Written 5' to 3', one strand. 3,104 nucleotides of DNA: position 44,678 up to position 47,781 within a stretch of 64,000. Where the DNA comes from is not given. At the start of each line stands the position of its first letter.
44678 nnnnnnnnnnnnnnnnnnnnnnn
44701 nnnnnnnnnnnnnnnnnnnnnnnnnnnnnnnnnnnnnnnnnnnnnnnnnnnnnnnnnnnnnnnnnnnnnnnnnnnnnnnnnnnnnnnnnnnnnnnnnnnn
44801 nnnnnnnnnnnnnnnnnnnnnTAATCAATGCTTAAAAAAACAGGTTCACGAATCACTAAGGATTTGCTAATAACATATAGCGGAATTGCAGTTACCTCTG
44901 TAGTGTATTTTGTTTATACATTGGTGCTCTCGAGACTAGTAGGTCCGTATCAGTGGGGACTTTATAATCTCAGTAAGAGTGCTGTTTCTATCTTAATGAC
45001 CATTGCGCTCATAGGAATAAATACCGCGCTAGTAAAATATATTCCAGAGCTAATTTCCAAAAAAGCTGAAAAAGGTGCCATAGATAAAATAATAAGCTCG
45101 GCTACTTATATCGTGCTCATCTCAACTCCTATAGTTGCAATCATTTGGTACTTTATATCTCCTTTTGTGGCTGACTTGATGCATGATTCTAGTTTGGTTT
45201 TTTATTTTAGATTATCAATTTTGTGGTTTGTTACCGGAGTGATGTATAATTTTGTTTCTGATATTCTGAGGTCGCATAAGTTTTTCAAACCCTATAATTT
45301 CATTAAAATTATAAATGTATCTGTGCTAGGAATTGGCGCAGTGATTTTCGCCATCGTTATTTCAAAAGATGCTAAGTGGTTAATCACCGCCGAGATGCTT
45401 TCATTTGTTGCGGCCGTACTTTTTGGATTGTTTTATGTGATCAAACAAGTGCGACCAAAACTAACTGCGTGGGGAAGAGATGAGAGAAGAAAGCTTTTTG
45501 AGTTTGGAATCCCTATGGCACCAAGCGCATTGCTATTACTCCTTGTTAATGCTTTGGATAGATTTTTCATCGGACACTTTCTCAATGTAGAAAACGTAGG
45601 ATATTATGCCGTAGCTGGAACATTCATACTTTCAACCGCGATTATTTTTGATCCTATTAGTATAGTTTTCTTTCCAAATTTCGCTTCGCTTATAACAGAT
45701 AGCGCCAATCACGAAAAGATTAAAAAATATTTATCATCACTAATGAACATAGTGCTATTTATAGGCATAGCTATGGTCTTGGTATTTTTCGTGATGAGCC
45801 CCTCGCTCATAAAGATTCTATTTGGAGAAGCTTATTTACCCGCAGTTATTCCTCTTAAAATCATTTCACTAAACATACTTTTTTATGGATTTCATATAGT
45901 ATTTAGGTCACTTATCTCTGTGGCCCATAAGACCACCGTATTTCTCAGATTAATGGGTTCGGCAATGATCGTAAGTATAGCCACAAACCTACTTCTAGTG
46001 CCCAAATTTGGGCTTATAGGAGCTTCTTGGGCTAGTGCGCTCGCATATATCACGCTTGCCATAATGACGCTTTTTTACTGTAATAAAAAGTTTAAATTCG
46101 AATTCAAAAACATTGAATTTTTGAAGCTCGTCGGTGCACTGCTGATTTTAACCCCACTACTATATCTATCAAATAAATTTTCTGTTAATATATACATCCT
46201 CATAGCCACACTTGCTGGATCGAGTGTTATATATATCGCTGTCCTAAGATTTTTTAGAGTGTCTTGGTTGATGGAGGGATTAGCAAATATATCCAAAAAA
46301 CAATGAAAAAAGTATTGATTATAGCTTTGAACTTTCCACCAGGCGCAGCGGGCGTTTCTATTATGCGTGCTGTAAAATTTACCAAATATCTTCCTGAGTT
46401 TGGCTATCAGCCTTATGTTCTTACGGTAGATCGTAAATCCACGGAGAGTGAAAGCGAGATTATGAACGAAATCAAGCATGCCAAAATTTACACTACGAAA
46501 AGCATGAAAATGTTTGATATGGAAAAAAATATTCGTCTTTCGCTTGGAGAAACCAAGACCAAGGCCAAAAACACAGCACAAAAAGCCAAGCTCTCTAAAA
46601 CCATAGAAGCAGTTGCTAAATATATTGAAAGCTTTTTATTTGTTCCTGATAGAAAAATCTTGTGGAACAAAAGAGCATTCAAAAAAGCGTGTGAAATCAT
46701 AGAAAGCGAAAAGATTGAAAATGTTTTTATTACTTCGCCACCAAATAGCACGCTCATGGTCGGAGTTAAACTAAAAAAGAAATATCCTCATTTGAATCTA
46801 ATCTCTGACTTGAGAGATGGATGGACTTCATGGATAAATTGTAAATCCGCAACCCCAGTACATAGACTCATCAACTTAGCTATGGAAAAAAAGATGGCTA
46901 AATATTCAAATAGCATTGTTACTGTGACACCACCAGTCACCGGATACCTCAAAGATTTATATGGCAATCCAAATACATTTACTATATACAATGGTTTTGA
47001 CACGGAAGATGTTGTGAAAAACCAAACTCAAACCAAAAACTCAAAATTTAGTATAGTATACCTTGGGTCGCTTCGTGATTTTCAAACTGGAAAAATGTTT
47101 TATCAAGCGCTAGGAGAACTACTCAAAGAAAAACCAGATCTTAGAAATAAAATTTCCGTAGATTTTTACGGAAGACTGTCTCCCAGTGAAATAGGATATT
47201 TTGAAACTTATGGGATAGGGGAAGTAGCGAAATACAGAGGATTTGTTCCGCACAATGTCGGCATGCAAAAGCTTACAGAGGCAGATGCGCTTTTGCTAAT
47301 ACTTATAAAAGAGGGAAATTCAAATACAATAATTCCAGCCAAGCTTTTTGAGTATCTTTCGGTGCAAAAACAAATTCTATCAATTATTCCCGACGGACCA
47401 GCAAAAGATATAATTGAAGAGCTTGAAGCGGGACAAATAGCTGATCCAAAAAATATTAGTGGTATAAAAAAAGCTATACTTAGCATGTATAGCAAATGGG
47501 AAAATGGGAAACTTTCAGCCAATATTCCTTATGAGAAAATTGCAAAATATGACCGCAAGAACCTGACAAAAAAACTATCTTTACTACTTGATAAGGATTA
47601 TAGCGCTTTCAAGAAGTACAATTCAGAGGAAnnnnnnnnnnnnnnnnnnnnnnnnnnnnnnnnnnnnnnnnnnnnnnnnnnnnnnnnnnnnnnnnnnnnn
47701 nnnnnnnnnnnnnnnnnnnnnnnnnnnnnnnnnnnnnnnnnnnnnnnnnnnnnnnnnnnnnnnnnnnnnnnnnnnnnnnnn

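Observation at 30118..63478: About 33-kb glycan-assembly super-locus with three Wzx-like flippases, a Wzy/ligase-like protein and multiple GT-C enzymes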

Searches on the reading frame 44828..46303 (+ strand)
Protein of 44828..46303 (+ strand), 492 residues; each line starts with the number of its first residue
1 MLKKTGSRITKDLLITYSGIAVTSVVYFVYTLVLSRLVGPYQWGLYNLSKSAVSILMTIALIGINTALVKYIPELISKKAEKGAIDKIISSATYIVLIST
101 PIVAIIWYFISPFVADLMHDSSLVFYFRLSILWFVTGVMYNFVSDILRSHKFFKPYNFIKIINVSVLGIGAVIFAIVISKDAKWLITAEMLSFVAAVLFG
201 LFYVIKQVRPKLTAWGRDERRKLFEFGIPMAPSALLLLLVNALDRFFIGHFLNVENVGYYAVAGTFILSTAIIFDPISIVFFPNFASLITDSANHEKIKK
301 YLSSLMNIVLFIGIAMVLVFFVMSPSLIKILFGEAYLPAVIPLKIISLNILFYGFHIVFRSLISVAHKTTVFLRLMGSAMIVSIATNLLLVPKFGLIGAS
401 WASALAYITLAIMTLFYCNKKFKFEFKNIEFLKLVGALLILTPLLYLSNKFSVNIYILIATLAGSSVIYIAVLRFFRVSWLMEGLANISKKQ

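Call 4: search_protein_families(library=pfam, proteins=[window:44828-46303:+], max_evalue=0.01)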
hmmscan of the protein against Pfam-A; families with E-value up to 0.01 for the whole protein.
window:44828-46303:+ (492 aa): 4 families
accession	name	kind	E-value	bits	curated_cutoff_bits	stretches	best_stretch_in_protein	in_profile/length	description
PF13440.11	Polysacc_synt_3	-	1.5e-27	97.1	23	1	33-340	1-292/293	Polysaccharide biosynthesis protein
PF01943.22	Polysacc_synt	-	1.3e-23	84.2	28.2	1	10-287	2-272/274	Polysaccharide biosynthesis protein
PF03023.19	MurJ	-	7e-08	31.9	27.4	1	71-453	37-437/451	Lipid II flippase MurJ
PF01554.23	MatE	-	0.0015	18.6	24.9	1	22-169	8-156/161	MatE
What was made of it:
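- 44828..46306 (+): MOP-superfamily flippase (module B). Polysacc_synt_3 E 1.5e-27 (call 4).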

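Call 37: search_protein_families(library=ncbifam, proteins=[window:44828-46303:+], max_evalue=0.001)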
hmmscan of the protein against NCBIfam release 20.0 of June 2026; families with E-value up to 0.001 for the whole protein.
window:44828-46303:+ (492 aa): 6 families
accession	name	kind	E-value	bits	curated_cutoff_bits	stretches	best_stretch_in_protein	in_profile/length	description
NF007773.0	PRK10459.1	equivalog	3.7e-17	62.5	273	1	22-455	20-439/492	MOP flippase family protein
TIGR02900.1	spore_V_B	equivalog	8e-17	61.1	372.3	1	13-463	6-476/488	stage V sporulation protein B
NF050818.1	PolSacchBiosHfsF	equivalog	1.3e-13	50.8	700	1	22-417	14-402/468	polysaccharide biosynthesis protein HfsF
TIGR00797.1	matE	subfamily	2.6e-11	43.1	147.4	1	229-464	1-245/396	MATE family efflux transporter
NF058658.1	Oglyco_Wzx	exception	1.9e-10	40.4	720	1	20-491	21-478/478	O-glycosylation flippase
NF047674.1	TeichurnBiosyTuaB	equivalog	2.3e-09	36.8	580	1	21-348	20-333/469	teichuronic acid biosynthesis protein TuaB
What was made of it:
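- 44828..46306 (+): Weak MOP, HfsF and O-glycosylation Wzx models (call 37).
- Weak match of flippase 44828 to an O-glycosylation Wzx model (call 37).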

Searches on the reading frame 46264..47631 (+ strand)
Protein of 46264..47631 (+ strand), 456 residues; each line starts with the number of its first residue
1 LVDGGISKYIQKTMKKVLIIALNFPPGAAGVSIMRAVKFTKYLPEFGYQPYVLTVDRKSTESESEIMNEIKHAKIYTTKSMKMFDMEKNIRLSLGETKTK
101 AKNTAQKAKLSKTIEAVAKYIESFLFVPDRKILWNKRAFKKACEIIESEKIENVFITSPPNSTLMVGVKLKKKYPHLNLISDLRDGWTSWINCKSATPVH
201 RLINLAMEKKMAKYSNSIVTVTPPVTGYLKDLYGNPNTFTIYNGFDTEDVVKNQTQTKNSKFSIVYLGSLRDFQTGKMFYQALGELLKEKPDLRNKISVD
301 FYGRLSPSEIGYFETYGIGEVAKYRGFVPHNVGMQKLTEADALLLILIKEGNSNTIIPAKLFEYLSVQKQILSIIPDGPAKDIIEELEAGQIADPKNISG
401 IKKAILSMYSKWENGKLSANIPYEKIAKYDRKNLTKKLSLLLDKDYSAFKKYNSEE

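Call 4: search_protein_families(library=pfam, proteins=[window:46264-47631:+], max_evalue=0.01)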
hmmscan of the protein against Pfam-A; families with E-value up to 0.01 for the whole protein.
window:46264-47631:+ (456 aa): 4 families
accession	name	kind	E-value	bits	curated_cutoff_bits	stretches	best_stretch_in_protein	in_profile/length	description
PF13439.12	Glyco_transf_4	-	0.00026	21.5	28.5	1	124-248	46-169/170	Glycosyltransferase Family 4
PF00534.26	Glycos_transf_1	-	0.00039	20.4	26.4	1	252-412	6-159/172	Glycosyl transferases group 1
PF09314.17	DUF1972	-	0.0014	18.7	25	1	126-244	67-184/186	Domain of unknown function (DUF1972)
PF13692.12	Glyco_trans_1_4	-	0.0037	18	27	1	263-410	3-141/142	Glycosyl transferases group 1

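Call 11: search_protein_families(library=ncbifam, proteins=[window:46264-47631:+], max_evalue=0.01)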
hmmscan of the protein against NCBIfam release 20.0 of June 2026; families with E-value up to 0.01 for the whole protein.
window:46264-47631:+ (456 aa): 0 families
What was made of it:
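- On GT-C superfamily (for 47598-49343): No direct Pfam or NCBIfam hit for the window protein (calls 4, 11).
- The GT-C family of 47598 has no curated model at all (calls 4, 11).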

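Call 82: search_protein_families(library=pfam, proteins=[window:46303-47631:+], max_evalue=1)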
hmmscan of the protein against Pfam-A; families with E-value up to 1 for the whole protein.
window:46303-47631:+ (443 aa): 4 families
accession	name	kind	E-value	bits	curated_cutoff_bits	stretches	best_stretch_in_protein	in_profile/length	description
PF13439.12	Glyco_transf_4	-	0.00024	21.6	28.5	1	111-235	46-169/170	Glycosyltransferase Family 4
PF00534.26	Glycos_transf_1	-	0.00033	20.7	26.4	1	239-399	6-159/172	Glycosyl transferases group 1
PF09314.17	DUF1972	-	0.0012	18.9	25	1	113-231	67-184/186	Domain of unknown function (DUF1972)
PF13692.12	Glyco_trans_1_4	-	0.0035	18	27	1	250-397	3-141/142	Glycosyl transferases group 1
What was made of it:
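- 46264..47634 (+): Probable divergent GT-B glycosyltransferase (gene caller starts it at 46303). Sub-threshold Glyco_transf_4 (N-terminal half) and Glycos_transf_1 (C-terminal half), E about 3e-4, in the correct order (calls 4, 82).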
